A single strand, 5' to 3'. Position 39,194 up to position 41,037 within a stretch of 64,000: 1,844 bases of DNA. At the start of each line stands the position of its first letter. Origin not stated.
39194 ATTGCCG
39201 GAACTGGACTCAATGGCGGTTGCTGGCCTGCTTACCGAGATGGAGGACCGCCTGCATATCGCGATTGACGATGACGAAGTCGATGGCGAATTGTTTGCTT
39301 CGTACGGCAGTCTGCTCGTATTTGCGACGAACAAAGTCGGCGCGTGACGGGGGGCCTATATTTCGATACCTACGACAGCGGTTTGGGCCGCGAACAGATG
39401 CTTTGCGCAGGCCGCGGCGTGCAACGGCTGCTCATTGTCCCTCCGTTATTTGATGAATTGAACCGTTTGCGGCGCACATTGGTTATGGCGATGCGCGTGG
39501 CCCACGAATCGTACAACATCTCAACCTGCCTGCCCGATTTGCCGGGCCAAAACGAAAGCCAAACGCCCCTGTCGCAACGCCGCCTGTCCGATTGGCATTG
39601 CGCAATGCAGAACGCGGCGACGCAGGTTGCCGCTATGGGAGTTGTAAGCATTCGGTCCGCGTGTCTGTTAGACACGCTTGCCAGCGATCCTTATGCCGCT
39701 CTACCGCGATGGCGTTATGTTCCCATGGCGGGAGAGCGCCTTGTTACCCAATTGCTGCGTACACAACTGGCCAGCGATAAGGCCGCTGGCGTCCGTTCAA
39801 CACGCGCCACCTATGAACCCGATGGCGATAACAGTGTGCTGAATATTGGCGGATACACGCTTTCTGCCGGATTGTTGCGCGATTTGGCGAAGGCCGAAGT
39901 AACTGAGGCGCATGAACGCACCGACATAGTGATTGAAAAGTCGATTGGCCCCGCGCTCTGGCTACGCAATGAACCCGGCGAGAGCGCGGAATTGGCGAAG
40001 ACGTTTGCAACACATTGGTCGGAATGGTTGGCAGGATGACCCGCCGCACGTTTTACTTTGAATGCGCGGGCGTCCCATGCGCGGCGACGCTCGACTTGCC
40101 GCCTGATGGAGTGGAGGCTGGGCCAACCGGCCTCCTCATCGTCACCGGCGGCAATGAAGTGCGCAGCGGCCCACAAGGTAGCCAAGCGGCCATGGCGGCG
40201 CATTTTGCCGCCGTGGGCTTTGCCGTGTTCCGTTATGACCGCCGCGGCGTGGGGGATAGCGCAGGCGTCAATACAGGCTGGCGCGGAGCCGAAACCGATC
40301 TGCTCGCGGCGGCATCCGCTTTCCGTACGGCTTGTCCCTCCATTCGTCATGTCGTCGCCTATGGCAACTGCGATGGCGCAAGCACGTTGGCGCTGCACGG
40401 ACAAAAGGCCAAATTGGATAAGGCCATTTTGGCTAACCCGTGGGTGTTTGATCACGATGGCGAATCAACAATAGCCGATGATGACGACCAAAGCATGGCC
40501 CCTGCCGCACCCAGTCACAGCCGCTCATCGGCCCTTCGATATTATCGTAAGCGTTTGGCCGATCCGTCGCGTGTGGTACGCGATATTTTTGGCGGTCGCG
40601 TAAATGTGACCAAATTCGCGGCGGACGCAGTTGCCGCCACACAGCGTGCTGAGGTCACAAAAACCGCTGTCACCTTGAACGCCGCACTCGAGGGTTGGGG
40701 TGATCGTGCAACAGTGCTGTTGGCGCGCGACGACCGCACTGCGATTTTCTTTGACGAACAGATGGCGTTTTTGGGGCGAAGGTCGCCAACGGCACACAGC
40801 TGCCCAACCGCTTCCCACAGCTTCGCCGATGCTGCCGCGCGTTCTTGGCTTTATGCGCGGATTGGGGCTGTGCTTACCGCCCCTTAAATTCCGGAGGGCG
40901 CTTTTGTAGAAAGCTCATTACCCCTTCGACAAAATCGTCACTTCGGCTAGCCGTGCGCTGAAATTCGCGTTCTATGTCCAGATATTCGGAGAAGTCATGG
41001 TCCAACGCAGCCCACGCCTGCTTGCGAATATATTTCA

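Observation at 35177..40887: Carrier-protein / AMP-ligase / PLP-decarboxylase / CelD-like acyltransferase / two-hydrolase module joined to the XrtA locus, with no assigned chemistry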

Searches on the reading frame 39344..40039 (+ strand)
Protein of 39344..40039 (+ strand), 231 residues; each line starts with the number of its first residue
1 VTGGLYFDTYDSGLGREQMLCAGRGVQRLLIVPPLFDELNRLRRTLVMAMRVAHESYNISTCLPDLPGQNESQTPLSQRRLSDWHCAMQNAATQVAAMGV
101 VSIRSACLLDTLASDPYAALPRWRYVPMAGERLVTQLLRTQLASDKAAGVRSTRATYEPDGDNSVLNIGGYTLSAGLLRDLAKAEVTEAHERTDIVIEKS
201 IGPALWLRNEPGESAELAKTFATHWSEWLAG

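Call 3: search_protein_families(library=ncbifam, proteins=[window:39344-40039:+], max_evalue=0.001)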
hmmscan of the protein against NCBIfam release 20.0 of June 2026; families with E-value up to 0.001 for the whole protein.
window:39344-40039:+ (231 aa): 1 family
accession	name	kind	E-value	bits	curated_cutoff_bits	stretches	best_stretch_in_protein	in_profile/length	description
TIGR03101.1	hydr2_PEP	hypoth_equivalog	2.4e-10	40.4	202.75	1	26-191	25-199/266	hydrolase 2, exosortase A system-associated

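Call 4: search_protein_families(library=pfam, proteins=[window:39344-40039:+], max_evalue=0.01)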
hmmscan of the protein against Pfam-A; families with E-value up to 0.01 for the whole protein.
window:39344-40039:+ (231 aa): 0 families

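Call 27: search_solved_structures(query=window:39344-40039:+, max_evalue=10, show_alignments=2)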
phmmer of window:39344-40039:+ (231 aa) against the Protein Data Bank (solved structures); distinct sequences matched with E-value up to 10: 0.

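Call 51: find_homologous_proteins(query=window:39344-40039:+, max_evalue=0.001)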
Query window:39344-40039:+ (231 aa): 63 proteins with E <= 0.001 among 738 candidates.
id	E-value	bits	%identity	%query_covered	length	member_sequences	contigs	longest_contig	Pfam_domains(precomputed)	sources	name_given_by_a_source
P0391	1.7e-150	517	100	100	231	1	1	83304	-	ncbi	-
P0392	8.5e-75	269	55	100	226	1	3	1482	-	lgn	-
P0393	3.4e-73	264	57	99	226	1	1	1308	-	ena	-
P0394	8.4e-71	256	54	99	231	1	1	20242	-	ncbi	-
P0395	3.9e-68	247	54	99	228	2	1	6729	-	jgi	jgi:hypothetical protein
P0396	8.8e-66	240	53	100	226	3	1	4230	-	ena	-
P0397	1.2e-64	236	52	99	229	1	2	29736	-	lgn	-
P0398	2.2e-63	232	52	100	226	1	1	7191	-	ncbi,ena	-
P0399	1.2e-61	226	51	100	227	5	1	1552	-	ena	-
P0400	6.1e-60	221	50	100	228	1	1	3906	-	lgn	-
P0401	9.4e-43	164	45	100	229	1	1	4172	-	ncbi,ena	-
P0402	1.2e-35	141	40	99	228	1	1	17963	-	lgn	-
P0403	1.2e-29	122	40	87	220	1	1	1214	-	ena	-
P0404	4.1e-28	117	39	80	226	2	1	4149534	-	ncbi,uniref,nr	ncbi:hypothetical protein CVO77_05600 [Sphingopyxis lindanitolerans]|uniref:Alpha/beta hydrolase n=1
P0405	6.0e-28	116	38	87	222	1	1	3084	-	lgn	-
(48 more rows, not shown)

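Call 59: predict_structure(alignment_id=A3)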
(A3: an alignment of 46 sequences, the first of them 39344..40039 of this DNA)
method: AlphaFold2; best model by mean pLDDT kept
length: 231 residues; sequences in the alignment: 46
mean_pLDDT: 88.6   pTM: 0.87
mean pLDDT of the five models: 88.6, 88.5, 87.5, 87.3, 84.7
residues with pLDDT >= 90: 158; 70-90: 59; 50-70: 11; < 50: 3
segments of 3 or more residues with pLDDT < 50: none
pLDDT, mean of each block of 10 residues (from residue 1): 80 95 94 88 93 96 93 90 92 94 85 61 92 92 93 88 88 93 86 84 76 88 95 89
secondary structure, 60 per line:
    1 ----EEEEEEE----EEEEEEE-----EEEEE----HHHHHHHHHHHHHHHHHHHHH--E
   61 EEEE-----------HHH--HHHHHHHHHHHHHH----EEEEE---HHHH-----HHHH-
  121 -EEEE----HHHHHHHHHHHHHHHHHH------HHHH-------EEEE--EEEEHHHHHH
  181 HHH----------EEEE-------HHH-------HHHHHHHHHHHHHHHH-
elements in order: E5-11 E16-22 E28-32 H37-57 E60-64 H81-94 E99-103 H107-110 H116-119 E122-125 H130-147 H154-157 E165-168 E171-174 H175-183 E194-197 H215-230

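Call 62: fold_search(model_id=the predicted structure, library=pdb)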
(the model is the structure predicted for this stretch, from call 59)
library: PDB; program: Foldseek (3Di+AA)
matches with E <= 10: 1384; with E <= 0.001: 256
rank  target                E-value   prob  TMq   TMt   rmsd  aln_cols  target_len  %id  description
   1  3pfb_A                9.2e-07  1.00  0.55  0.51   5.7       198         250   14  Crystal structure of the Lactobacillus johnsonii cinnamoyl esterase LJ0536 S106A mutant in complex with ethylferulate (released 2011-08-31)
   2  3llc                  1.5e-06  1.00  0.47  0.42   7.4       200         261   13  Crystal structure of Putative hydrolase (YP_002548124.1) from Agrobacterium vitis S4 at 1.80 A resolution (released 2010-03-23)
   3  7xri_A                1.9e-06  1.00  0.55  0.50   5.7       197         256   12  Feruloyl esterase mutant -S106A (released 2023-05-17)
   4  3pf9                  3.0e-06  1.00  0.50  0.46   6.2       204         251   14  Crystal structure of the Lactobacillus johnsonii cinnamoyl esterase LJ0536 S106A mutant (released 2011-08-31)
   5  7q4j_A                7.1e-06  1.00  0.63  0.57   5.6       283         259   12  A thermostable lipase from Thermoanaerobacter thermohydrosulfuricus in complex a monoacylglycerol intermediate (released 2023-05-10)
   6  7qjm_A                9.0e-06  1.00  0.50  0.40   8.8       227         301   14  Crystal structure of an alpha/beta-hydrolase enzyme from Chloroflexus sp. MS-G (202) (released 2022-12-28)
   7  8ags_AAA              9.0e-06  1.00  0.40  0.32   5.3       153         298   16  Cyclohexane epoxide soak of epoxide hydrolase from metagenomic source ch65 resulting in halogenated compound in the  (released 2023-08-16)
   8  7z2u_A                1.1e-05  1.00  0.52  0.46   5.6       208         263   14  Wild-type ferulic acid esterase from Lactobacillus buchneri in complex with ferulate (released 2022-11-30)
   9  8trf_B                1.2e-05  1.00  0.47  0.43   7.3       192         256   14  Crystal structure of SM0281, an alpha/beta hydrolase from Sinorhizobium meliloti (released 2025-02-12)
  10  9h0z_C                1.4e-05  1.00  0.63  0.59   5.3       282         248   11  Crystal structure of TTL[Nle], thermophilic lipase TTL from Thermoanaerobacter thermohydrosulfuricus containing non-ca (released 2025-10-29)
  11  8skm_A                1.5e-05  1.00  0.47  0.44   7.2       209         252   13  Wild type chlorogenic acid esterase from Lactobacillus helveticus (released 2024-03-27)
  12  7xri_D                1.6e-05  1.00  0.50  0.48   5.2       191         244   14  Feruloyl esterase mutant -S106A (released 2023-05-17)
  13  8slj_A                1.7e-05  1.00  0.44  0.41   7.5       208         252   12  K164A mutant of a chlorogenic acid esterase from Lactobacillus helveticus (released 2024-03-27)
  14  4mj3_A                1.9e-05  1.00  0.39  0.32  13.2       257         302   13  Haloalkane dehalogenase DmrA from Mycobacterium rhodesiae JS60 (released 2015-02-25)
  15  3pf8_B                2.0e-05  1.00  0.52  0.49   6.2       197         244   15  Crystal structure of the Lactobacillus johnsonii cinnamoyl esterase LJ0536 (released 2011-08-31)
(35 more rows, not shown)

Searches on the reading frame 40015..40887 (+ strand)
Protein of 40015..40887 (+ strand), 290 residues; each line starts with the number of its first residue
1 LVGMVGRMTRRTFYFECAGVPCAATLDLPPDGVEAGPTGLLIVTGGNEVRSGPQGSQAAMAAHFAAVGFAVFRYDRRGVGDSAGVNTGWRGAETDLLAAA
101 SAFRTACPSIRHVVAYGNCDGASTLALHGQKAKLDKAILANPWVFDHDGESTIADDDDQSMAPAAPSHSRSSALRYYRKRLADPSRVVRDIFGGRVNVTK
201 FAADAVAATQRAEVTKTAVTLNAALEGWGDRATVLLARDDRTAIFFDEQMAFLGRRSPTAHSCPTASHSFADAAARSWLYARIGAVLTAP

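Call 3: search_protein_families(library=ncbifam, proteins=[window:40015-40887:+], max_evalue=0.001)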
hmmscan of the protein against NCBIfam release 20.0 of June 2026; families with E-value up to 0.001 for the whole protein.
window:40015-40887:+ (290 aa): 1 family
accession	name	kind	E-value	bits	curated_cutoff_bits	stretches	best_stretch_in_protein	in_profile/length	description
TIGR03100.1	hydr1_PEP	hypoth_equivalog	7.3e-47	160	168.45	1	10-284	2-269/274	hydrolase 1, exosortase A system-associated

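Call 4: search_protein_families(library=pfam, proteins=[window:40015-40887:+], max_evalue=0.01)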
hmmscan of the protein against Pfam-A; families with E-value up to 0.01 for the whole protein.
window:40015-40887:+ (290 aa): 2 families
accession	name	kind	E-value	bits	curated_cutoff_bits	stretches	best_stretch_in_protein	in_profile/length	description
PF12697.13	Abhydrolase_6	-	3.8e-07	31.4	26.3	1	60-272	20-208/217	Alpha/beta hydrolase family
PF12146.15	Hydrolase_4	-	2.6e-06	27.4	27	1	58-148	21-115/239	Serine aminopeptidase, S33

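Call 24: search_solved_structures(query=window:40036-40887:+, max_evalue=1, show_alignments=2)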
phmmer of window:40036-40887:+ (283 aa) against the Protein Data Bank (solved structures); distinct sequences matched with E-value up to 1: 12.
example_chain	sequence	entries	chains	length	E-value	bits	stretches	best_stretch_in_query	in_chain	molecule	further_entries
7qjs_A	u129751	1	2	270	0.01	18.5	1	44-143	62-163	Cutinase 2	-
1hkh_A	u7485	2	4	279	0.012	18.3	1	56-121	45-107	GAMMA LACTAMASE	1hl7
5luj_A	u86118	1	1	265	0.014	18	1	44-143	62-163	Cutinase 2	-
5luk_A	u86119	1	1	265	0.017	17.8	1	44-143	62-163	Cutinase 2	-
5lul_A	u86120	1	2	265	0.019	17.6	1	44-143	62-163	Cutinase 2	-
6aid_A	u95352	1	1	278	0.063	15.9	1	44-139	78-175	Esterase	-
3vis_A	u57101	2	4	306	0.11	15.1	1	44-139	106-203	Esterase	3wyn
2fuk_A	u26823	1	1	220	0.17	14.5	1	14-102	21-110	XC6422 protein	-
7qjq_A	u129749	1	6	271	0.61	12.7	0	44-144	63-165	Acetylxylan esterase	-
9j8i_A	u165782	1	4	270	0.7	12.5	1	19-143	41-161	Engineered PET hydrolase MtCutM9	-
5zoa_A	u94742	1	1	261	0.87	12.2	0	44-144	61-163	BTA-hydrolase 1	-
1gqq_A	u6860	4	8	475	0.91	12.1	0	208-244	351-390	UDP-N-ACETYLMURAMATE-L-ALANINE LIGASE | UDP-N-acetylmuramate--alanine ligase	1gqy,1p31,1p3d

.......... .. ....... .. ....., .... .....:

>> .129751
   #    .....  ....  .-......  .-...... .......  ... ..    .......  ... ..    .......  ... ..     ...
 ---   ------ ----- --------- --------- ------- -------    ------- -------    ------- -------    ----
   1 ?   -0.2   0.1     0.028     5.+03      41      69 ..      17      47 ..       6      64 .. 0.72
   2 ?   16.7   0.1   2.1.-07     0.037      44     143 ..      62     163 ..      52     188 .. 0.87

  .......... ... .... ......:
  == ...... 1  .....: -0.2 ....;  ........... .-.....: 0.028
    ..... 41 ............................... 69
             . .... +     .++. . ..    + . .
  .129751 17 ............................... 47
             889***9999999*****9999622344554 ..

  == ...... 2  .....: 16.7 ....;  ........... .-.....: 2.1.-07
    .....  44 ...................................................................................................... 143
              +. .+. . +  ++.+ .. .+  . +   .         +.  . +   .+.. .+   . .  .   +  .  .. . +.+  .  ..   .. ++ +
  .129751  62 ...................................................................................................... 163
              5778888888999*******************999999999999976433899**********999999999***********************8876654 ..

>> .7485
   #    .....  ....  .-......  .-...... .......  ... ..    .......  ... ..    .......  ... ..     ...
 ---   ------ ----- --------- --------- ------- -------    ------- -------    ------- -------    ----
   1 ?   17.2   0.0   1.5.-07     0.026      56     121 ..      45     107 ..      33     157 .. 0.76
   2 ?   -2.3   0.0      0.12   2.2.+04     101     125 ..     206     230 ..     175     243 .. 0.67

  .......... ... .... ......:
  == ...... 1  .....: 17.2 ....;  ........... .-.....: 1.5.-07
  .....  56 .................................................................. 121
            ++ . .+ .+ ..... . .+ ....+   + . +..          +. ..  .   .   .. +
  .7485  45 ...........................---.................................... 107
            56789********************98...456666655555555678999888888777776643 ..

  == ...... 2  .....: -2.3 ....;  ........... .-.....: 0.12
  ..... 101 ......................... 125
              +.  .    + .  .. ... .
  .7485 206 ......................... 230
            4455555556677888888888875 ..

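Call 85: search_solved_structures(query=A4, max_evalue=0.01, show_alignments=3)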
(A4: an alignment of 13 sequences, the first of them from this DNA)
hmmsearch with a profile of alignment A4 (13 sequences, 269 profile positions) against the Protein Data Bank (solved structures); distinct sequences matched with E-value up to 0.01: 40.
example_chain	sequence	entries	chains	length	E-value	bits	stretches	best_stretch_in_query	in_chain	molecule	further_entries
9pjb_A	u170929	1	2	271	4.1e-20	75.5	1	4-268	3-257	MHETase MHT043-5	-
9pir_A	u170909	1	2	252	3e-18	69.4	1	2-134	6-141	Alpha/beta fold hydrolase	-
9pid_A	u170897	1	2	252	3.4e-18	69.2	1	2-134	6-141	Alpha/beta fold hydrolase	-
9pic_A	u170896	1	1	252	4.5e-18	68.8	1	2-134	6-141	Alpha/beta fold hydrolase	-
8b4u_A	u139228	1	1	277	5.6e-16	62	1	4-131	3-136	Alpha/beta hydrolase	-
7q4h_A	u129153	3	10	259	2.2e-13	53.5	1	3-136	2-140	Hydrolase_4 domain-containing protein | Serine aminopeptidase S33 domain-containing protein | Prolyl oligopeptidase family protein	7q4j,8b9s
9h0z_A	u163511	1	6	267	3.5e-13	52.8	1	4-134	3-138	Serine aminopeptidase S33 domain-containing protein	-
9w30_A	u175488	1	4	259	6e-12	48.7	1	4-134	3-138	Alpha/beta superfamily hydrolase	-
7wwh_A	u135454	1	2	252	5.3e-11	45.6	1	3-134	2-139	Alpha/beta hydrolase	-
5cml_A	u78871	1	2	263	2.5e-08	36.9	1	48-97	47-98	OsmC family protein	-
3qm1_A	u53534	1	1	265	6.3e-08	35.6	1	49-134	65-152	Cinnamoyl esterase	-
3pf9_A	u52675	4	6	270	6.6e-08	35.5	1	49-134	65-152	Cinnamoyl esterase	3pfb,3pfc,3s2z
3pf8_A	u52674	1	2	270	7.4e-08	35.3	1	49-135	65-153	Cinnamoyl esterase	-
9wo1_A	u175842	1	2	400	5.7e-07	32.4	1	48-98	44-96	Osmotically inducible protein C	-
7xrh_A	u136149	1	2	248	1.3e-06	31.3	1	50-136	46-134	Cinnamoyl esterase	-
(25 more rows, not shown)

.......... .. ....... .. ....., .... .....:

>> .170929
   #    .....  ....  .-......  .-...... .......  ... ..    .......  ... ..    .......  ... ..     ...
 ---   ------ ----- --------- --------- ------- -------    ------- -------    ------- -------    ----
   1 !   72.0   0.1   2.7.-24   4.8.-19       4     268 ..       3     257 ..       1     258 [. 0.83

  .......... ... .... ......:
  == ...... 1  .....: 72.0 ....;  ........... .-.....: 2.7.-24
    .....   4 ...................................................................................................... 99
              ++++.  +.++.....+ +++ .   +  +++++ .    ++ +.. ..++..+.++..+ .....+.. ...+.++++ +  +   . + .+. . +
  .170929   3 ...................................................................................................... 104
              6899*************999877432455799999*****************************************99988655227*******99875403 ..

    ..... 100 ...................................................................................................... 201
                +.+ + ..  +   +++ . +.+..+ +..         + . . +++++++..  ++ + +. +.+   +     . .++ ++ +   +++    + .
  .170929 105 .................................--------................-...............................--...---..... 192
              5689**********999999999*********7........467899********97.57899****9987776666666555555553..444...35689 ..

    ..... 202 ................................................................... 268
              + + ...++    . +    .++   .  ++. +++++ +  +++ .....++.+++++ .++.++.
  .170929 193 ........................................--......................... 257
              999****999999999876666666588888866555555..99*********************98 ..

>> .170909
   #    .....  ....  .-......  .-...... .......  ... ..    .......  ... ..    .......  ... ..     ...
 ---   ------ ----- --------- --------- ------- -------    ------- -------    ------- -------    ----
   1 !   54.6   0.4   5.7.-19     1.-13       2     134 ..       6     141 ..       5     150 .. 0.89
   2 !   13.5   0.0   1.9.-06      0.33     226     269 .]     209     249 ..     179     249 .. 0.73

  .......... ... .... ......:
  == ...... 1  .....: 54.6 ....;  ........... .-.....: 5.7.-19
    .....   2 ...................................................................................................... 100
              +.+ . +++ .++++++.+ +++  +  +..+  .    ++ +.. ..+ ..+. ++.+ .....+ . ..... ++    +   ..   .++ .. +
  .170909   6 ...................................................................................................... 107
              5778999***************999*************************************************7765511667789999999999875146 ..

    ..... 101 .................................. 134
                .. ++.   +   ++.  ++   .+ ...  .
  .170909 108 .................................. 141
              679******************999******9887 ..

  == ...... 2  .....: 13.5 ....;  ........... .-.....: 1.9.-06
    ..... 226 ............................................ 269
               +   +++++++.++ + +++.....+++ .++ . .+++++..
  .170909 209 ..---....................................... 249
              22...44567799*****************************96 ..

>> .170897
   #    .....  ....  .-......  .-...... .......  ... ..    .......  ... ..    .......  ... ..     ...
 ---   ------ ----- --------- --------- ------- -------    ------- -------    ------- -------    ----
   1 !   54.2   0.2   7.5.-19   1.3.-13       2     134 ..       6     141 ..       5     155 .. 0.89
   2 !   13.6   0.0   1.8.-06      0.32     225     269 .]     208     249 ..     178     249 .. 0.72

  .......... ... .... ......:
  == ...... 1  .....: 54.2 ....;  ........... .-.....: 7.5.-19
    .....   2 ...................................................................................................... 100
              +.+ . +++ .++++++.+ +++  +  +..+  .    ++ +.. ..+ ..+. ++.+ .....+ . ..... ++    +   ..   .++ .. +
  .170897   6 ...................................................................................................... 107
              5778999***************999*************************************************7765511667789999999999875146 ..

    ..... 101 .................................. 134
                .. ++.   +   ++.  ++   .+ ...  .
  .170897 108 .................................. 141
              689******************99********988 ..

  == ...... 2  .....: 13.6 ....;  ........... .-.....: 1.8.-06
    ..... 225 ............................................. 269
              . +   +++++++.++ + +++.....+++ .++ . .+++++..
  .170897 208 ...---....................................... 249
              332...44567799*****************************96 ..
